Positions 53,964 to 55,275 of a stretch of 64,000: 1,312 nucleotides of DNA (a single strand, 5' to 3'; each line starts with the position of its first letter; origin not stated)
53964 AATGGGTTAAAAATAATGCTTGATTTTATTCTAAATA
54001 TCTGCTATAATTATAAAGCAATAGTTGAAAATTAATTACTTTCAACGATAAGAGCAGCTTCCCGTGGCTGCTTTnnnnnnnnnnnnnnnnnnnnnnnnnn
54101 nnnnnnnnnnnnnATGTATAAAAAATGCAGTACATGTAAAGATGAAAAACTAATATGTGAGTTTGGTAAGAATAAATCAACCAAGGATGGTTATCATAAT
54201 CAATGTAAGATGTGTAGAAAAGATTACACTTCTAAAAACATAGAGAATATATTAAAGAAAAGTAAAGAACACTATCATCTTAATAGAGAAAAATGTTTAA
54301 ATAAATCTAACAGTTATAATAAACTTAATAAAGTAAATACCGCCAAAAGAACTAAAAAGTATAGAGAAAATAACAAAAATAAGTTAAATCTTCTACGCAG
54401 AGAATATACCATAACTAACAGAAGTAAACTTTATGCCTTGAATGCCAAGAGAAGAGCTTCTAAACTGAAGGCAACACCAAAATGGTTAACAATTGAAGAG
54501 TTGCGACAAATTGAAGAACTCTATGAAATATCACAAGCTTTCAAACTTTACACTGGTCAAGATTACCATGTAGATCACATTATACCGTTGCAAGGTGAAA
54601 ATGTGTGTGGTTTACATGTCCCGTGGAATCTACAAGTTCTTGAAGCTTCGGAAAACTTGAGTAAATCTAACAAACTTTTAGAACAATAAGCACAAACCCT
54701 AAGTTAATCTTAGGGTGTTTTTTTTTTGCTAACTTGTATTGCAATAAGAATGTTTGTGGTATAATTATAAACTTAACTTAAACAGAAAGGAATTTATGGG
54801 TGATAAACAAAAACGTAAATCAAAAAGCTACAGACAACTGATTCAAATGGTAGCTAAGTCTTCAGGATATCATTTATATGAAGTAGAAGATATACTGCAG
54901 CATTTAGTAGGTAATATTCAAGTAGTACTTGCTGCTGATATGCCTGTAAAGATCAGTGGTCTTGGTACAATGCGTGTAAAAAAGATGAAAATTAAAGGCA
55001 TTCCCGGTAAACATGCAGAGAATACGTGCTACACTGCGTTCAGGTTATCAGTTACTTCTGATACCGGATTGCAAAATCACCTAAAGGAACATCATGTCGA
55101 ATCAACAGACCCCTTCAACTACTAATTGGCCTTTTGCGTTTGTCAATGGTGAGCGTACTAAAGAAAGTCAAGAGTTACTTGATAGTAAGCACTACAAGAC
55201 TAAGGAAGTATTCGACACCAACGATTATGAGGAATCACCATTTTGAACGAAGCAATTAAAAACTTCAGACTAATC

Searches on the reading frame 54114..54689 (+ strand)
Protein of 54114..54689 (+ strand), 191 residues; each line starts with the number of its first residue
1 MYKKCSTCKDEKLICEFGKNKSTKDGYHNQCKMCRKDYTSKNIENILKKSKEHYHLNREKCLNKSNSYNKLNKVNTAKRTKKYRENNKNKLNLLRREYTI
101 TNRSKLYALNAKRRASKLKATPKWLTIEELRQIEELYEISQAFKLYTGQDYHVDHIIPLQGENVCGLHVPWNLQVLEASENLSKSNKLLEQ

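Call 8: search_protein_families(library=pfam, proteins=[window:54114-54689:+], max_evalue=1)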
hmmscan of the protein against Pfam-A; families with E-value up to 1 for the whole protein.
window:54114-54689:+ (191 aa): 0 families

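Call 9: search_protein_families(library=phrogs, proteins=[window:54114-54689:+], max_evalue=0.01)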
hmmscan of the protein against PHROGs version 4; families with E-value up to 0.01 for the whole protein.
window:54114-54689:+ (191 aa): 7 families
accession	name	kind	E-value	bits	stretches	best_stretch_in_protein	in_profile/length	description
phrog_26577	-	unknown function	7.9e-24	85.3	1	86-186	10-105/119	-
phrog_1035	-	DNA, RNA and nucleotide metabolism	3.1e-18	67.6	1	2-190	63-216/271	endonuclease VII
phrog_2340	-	DNA, RNA and nucleotide metabolism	7.7e-09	36.9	1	3-91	9-105/171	endonuclease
phrog_5558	-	moron, auxiliary metabolic gene and host takeover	1.2e-05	26.6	1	2-100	8-107/130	Lar-like restriction alleviation protein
phrog_30827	-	unknown function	8e-05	23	1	114-188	82-149/271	-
phrog_2633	-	DNA, RNA and nucleotide metabolism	0.00038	21.6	1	2-60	13-73/142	endonuclease VII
phrog_12813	-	unknown function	0.0076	17.1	1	3-36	154-187/199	-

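Call 21: search_protein_families(library=ncbifam, proteins=[window:54114-54689:+], max_evalue=1)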
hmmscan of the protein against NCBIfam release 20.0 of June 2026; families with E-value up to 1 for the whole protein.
window:54114-54689:+ (191 aa): 1 family
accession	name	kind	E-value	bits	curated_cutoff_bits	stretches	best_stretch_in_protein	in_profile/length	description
TIGR03839.1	termin_org_P1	equivalog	0.038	11.4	625.6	1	32-91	1085-1144/1425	adhesin P1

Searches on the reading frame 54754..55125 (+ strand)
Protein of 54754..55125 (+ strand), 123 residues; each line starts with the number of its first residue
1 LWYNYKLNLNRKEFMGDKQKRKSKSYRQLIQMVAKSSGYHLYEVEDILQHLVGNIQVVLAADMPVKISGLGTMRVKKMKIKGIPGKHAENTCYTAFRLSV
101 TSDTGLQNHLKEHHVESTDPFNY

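Call 75: search_protein_families(library=pfam, proteins=[window:54754-55125:+], max_evalue=0.001)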
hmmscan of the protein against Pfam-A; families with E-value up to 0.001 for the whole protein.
window:54754-55125:+ (123 aa): 1 family
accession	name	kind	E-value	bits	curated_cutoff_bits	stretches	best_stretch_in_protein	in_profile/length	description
PF00216.26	Bac_DNA_binding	-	1.1e-06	29.2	22.4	1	27-80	4-57/90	Bacterial DNA-binding protein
